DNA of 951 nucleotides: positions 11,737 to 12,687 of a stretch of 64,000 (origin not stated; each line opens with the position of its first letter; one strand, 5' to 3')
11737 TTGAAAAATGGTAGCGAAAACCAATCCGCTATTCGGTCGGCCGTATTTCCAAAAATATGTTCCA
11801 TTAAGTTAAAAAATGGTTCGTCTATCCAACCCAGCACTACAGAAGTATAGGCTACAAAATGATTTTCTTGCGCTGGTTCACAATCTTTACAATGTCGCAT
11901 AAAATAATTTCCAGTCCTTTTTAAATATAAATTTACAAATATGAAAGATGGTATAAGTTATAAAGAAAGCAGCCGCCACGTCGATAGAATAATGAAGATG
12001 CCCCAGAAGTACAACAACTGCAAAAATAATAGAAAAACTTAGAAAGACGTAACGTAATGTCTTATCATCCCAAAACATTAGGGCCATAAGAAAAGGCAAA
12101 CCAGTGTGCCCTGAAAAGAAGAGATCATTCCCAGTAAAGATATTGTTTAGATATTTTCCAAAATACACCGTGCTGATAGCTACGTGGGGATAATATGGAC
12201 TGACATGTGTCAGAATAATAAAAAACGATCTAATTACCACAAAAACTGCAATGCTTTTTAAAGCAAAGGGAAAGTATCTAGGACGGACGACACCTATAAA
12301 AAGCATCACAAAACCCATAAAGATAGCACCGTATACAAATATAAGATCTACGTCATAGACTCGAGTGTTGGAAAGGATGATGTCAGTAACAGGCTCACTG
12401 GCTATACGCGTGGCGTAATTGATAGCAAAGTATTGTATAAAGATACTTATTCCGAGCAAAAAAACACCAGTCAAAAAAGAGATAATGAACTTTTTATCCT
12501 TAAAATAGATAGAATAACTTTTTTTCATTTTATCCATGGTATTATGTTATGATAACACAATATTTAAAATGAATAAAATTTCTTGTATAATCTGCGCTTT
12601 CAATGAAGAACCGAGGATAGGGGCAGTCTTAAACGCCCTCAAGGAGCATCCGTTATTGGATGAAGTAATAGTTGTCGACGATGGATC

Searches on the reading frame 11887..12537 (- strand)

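Call 81: search_protein_families(library=pfam, proteins=[window:11887-12537:-], max_evalue=0.001)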
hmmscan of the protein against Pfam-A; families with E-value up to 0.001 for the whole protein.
window:11887-12537:- (216 aa): 1 family
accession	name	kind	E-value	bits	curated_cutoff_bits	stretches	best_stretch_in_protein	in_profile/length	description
PF14360.12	PAP2_C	-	1.9e-07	32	27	1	137-200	3-71/74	PAP2 superfamily C-terminal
